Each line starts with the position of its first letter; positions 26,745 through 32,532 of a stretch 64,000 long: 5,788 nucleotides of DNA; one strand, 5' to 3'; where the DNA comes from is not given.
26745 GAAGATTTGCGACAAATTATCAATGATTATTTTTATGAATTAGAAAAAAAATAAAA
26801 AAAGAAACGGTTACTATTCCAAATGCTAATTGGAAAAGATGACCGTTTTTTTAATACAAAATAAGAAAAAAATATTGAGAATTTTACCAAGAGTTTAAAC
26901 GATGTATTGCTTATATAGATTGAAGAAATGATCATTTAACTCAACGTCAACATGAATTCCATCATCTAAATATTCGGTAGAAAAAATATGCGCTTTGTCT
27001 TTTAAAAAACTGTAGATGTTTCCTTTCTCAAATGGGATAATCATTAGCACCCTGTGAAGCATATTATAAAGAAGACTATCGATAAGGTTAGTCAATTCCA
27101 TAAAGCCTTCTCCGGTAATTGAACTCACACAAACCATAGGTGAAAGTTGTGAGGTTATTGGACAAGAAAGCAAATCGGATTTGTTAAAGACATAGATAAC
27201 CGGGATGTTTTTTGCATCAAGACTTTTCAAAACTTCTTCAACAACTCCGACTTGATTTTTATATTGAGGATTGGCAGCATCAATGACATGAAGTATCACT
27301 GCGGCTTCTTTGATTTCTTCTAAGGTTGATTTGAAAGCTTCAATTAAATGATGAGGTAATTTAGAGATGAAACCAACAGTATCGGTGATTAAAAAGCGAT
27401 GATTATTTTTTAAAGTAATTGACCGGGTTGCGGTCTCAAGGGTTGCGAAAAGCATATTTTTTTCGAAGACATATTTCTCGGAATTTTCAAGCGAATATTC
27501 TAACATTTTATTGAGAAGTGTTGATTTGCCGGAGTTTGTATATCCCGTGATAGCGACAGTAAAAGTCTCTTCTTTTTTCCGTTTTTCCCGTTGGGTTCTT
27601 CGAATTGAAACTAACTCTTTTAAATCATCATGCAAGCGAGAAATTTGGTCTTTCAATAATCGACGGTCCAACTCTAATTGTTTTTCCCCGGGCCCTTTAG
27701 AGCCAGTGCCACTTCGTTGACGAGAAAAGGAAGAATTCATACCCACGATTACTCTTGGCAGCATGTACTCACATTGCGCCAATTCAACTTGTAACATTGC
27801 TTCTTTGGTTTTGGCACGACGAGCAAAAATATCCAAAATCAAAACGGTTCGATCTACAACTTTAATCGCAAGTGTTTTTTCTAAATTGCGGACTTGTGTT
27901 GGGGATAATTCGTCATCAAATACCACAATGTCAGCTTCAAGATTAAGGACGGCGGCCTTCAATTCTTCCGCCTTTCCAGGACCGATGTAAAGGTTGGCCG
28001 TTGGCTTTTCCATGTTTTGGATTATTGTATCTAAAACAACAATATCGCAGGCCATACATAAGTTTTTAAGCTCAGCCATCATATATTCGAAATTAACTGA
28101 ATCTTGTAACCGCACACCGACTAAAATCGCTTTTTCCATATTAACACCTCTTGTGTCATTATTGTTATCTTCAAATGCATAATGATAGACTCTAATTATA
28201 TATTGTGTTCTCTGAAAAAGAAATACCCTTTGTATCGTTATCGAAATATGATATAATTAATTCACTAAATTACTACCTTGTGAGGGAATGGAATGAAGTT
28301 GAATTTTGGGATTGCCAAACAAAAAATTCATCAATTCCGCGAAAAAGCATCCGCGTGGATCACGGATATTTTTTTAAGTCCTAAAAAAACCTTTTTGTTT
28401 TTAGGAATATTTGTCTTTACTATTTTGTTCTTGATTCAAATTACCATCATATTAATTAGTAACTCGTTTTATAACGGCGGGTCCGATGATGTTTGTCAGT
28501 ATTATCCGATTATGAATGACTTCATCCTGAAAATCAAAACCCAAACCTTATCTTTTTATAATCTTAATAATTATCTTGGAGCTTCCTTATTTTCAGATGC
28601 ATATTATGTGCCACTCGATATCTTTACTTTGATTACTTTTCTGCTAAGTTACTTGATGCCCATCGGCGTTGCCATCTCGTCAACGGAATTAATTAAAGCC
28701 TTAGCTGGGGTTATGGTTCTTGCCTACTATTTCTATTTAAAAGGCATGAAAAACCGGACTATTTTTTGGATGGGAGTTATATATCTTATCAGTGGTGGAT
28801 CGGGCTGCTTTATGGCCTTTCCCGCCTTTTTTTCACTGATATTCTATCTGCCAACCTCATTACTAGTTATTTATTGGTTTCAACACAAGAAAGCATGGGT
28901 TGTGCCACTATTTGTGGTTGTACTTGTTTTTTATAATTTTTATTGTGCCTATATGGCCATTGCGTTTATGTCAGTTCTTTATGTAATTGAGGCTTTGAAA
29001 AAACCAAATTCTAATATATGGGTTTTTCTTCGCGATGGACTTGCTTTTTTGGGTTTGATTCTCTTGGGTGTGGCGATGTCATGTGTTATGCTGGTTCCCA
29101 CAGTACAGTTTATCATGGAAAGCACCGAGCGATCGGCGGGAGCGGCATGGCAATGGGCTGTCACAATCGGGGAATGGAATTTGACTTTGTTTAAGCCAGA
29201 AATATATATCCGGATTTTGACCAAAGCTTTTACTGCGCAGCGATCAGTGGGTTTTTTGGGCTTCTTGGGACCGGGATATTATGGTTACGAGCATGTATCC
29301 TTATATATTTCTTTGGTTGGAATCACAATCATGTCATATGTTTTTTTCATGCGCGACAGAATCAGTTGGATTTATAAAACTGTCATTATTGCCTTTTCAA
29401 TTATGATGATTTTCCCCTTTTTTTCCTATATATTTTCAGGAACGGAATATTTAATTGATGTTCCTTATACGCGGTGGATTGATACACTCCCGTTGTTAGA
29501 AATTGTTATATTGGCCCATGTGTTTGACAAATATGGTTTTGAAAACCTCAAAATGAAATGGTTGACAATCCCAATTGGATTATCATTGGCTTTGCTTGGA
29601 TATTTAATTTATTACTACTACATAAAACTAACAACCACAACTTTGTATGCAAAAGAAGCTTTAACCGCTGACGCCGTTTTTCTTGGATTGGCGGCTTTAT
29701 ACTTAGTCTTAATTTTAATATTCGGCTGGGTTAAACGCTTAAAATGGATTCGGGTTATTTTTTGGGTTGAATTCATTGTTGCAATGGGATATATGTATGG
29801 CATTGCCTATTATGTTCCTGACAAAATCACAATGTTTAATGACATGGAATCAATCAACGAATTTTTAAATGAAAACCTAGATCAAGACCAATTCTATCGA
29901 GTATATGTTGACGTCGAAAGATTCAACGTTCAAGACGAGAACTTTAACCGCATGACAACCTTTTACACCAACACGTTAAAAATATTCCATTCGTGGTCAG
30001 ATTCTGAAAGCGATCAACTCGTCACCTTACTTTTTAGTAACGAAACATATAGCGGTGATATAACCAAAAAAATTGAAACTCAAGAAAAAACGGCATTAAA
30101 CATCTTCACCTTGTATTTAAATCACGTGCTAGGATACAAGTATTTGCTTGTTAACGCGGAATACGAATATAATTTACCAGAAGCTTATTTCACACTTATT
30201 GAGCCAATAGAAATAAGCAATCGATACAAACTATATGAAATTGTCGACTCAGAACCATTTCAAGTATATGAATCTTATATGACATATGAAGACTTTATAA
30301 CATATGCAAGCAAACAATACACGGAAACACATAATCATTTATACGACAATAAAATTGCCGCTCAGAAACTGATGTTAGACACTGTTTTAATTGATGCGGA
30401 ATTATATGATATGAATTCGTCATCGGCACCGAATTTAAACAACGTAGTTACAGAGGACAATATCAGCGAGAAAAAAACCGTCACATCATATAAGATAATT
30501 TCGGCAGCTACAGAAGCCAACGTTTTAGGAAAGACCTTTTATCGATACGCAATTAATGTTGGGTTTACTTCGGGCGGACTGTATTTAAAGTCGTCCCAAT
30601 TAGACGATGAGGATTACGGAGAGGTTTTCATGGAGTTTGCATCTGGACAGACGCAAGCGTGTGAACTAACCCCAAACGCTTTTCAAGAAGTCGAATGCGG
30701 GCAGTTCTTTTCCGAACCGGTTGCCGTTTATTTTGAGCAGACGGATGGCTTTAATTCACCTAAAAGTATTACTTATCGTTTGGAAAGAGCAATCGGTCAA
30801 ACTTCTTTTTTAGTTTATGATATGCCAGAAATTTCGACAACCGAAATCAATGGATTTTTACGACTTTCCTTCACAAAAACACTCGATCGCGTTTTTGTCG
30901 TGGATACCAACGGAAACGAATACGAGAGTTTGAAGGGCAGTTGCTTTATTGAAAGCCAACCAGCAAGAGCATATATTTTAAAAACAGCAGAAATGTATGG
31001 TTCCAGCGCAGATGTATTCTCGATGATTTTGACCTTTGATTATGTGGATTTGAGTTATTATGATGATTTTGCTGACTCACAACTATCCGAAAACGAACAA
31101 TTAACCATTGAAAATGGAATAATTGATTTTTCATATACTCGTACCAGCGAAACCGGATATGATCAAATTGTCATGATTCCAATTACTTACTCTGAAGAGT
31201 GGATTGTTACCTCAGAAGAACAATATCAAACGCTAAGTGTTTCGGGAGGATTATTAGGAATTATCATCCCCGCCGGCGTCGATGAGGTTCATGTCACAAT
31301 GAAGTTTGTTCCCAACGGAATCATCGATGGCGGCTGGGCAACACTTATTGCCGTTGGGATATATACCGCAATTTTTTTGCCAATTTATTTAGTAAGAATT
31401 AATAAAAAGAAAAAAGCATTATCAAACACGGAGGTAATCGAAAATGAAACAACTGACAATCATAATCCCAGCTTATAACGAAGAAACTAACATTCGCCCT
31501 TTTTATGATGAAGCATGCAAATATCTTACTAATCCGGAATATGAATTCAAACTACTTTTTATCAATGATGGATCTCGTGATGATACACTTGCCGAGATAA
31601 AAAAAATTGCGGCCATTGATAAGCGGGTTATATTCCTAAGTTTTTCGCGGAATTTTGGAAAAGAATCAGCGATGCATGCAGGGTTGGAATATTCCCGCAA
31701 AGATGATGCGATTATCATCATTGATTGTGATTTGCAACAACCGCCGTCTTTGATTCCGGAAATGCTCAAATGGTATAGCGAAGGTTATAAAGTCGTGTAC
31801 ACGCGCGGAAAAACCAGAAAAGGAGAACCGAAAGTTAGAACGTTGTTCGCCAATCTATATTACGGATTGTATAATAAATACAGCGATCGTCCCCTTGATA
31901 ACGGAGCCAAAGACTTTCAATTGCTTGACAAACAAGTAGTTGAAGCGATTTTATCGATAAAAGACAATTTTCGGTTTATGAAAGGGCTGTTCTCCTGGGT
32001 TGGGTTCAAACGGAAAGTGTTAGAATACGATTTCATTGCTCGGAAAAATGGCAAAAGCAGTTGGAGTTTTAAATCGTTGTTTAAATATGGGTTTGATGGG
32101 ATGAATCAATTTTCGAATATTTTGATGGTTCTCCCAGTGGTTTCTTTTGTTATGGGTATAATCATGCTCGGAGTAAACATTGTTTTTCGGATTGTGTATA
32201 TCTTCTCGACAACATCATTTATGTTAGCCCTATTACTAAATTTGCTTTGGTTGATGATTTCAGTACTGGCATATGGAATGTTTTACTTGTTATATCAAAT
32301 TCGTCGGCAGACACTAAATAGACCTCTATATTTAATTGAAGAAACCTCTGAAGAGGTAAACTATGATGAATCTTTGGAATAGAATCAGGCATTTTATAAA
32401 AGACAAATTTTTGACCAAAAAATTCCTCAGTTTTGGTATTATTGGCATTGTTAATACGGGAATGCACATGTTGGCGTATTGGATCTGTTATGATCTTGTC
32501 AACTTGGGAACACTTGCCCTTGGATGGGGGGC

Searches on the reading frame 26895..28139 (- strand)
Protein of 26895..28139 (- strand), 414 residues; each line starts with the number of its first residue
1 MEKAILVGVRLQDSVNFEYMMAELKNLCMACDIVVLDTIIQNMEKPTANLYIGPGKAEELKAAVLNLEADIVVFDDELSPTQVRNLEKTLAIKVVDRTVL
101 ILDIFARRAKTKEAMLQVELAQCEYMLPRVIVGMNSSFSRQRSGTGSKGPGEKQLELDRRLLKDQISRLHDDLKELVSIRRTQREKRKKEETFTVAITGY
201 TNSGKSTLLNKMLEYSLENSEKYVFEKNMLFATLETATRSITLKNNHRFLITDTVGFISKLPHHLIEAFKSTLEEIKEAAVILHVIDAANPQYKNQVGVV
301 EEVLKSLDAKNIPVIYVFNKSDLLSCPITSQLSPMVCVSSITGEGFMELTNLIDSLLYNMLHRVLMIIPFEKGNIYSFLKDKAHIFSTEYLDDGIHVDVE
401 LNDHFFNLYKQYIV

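Call 3: search_protein_families(library=pfam, proteins=[window:26895-28139:-], max_evalue=0.01)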
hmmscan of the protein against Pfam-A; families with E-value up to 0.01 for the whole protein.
window:26895-28139:- (414 aa): 15 families
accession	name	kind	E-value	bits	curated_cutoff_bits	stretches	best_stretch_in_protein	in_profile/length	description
PF13167.11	GTP-bdg_N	-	8e-32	110.1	25.4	1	19-106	2-89/89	GTP-binding GTPase N-terminal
PF16360.10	GTP-bdg_M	-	1.2e-27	96.6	29.5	1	108-187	1-79/79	GTP-binding GTPase Middle Region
PF01926.29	MMR_HSR1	-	4.2e-19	69.2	21.9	1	194-320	1-113/113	50S ribosome-binding GTPase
PF00009.33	GTP_EFTU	-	1.4e-06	28.5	26.5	1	192-324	3-134/188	Elongation factor Tu GTP binding domain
PF19275.4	HflX_C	-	1.3e-05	25.6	26.4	1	335-403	12-81/102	HflX C-terminal domain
PF00350.29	Dynamin_N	-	3.5e-05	24.3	27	0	195-215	1-21/168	Dynamin family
PF00503.26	G-alpha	-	6.6e-05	22.6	48.8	0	182-220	11-52/333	G-protein alpha subunit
PF02421.24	FeoB_N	-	0.00026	21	27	1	194-322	2-116/156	Ferrous iron transport protein B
PF00735.24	Septin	-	0.00057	19.7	26.2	1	190-277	2-90/280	Septin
PF03193.22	RsgA_GTPase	-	0.0009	19.5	30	0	192-257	106-168/174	RsgA GTPase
PF03029.23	ATP_bind_1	-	0.0016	18.7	27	0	240-325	85-170/240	Conserved hypothetical ATP binding protein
PF01637.24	ATPase_2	-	0.0019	18.5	33.2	1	188-283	16-114/225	ATPase domain predominantly from Archaea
PF13238.12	AAA_18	-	0.0039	18.1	29.4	0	195-247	1-56/128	AAA domain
PF08477.19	Roc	-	0.0039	17.9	27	0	195-322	2-119/119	Ras of Complex, Roc, domain of DAPkinase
PF20720.3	nSTAND3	-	0.0078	16.4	27.2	0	182-277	7-96/155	Novel STAND NTPase 3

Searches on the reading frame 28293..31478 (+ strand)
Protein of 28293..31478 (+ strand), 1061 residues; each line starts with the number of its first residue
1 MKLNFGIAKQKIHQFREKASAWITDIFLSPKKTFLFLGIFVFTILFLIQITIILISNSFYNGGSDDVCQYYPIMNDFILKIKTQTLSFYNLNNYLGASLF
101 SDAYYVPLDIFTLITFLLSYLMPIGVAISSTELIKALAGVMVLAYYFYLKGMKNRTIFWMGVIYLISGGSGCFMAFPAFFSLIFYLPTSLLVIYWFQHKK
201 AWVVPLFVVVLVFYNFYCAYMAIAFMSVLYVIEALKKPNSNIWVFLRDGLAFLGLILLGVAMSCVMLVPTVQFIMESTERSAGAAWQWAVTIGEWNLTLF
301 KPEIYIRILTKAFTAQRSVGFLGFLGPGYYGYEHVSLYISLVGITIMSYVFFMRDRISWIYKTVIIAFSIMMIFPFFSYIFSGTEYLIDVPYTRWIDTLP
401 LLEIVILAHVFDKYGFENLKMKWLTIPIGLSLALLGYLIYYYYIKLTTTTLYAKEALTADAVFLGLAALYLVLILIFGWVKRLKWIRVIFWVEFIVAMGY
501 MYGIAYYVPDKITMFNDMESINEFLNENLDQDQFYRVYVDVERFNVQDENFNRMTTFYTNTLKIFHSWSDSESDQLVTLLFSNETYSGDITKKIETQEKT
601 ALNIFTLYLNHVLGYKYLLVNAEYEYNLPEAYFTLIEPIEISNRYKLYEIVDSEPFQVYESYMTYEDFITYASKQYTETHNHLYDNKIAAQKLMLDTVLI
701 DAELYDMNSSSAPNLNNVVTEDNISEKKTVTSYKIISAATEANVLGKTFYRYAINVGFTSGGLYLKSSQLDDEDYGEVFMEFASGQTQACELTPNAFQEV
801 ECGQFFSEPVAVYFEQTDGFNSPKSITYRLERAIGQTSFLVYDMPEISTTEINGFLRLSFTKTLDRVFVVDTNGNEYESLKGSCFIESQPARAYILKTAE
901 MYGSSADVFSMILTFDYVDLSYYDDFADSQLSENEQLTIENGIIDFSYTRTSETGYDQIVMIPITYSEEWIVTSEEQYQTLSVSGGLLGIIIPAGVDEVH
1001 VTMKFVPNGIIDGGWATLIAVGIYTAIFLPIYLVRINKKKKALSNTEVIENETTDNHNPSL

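Call 3: search_protein_families(library=pfam, proteins=[window:28293-31478:+], max_evalue=0.01)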
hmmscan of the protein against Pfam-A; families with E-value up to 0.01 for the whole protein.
window:28293-31478:+ (1061 aa): 1 family
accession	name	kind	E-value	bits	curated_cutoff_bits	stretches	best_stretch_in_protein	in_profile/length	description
PF09586.16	YfhO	-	1.9e-23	83.3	28.5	2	46-732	12-655/835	Bacterial membrane protein YfhO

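Call 4: search_protein_families(library=ncbifam, proteins=[window:28293-31478:+], max_evalue=0.01)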
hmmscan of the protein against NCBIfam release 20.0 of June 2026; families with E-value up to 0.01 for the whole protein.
window:28293-31478:+ (1061 aa): 0 families

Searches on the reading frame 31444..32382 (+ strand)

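Call 3: search_protein_families(library=pfam, proteins=[window:31444-32382:+], max_evalue=0.01)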
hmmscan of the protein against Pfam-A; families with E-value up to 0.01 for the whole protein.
window:31444-32382:+ (312 aa): 4 families
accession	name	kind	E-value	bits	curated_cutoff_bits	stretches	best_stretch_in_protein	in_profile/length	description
PF00535.33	Glycos_transf_2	-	1.1e-26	94.1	23.3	1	5-167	1-165/168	Glycosyl transferase family 2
PF10111.15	Glyco_tranf_2_2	-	1.4e-06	28.5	27.3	1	5-100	1-95/276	Glycosyltransferase like family 2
PF06687.17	SUR7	-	0.0082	16.3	29.6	0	199-283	81-167/201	SUR7/PalI family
PF12804.13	NTP_transf_3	-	0.009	16.6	27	0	72-134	71-132/160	MobA-like NTP transferase domain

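Call 4: search_protein_families(library=ncbifam, proteins=[window:31444-32382:+], max_evalue=0.01)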
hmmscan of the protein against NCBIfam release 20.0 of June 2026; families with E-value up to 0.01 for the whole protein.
window:31444-32382:+ (312 aa): 13 families
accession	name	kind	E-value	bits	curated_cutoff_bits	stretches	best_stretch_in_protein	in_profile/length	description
NF047588.1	GlcsyltransPgfSStrep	equivalog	3.7e-71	239.9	500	1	3-301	2-305/308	glycosyltransferase PgfS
NF007986.1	PRK10714.1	equivalog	3.3e-25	88.8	529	1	2-299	6-309/316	undecaprenyl-phosphate 4-deoxy-4-formamido-L-arabinose transferase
TIGR03937.1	PgaC_IcaA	equivalog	6.2e-16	58.4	422.3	1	2-98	45-137/407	poly-beta-1,6-N-acetyl-D-glucosamine synthase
NF041875.1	EPS_EpsD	equivalog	2.9e-07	30.2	370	1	4-119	1-112/325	exopolysaccharide biosynthesis glycosyltransferase EpsD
TIGR04242.1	nodulat_NodC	equivalog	6.5e-06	25.3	550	1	4-97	50-142/395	chitooligosaccharide synthase NodC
TIGR04283.1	glyco_like_mftF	equivalog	1.3e-05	24.9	182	1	4-116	1-103/221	TIGR04283 family arsenosugar biosynthesis glycosyltransferase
NF010496.0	PRK13915.1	equivalog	2.1e-05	23.7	262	1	3-109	32-140/307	glucosyl-3-phosphoglycerate synthase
NF058614.1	PPMAGASynPpgS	equivalog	4.2e-05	23.1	370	1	6-89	4-76/226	polyprenyl-phospho-N-acetylgalactosaminyl synthase PpgS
NF047683.1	TeichurnBiosyTuaG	equivalog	5e-05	23.1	400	1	3-96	7-96/252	teichuronic acid biosynthesis protein TuaG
NF007482.0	PRK10073.1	equivalog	0.00017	20.7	423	1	2-107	6-106/334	glycosyltransferase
TIGR04182.1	glyco_TIGR04182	equivalog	0.0004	19.9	325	1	4-118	2-106/293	S-layer glycoprotein N-glycosyltransferase AglJ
TIGR03965.1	mycofact_glyco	equivalog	0.0075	15.2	280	1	3-108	75-176/467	mycofactocin biosynthesis glycosyltransferase MftF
NF041391.1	DPhHxTase_Halo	equivalog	0.0077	15.2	375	0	10-119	3-101/213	dolichyl-phosphate hexose transferase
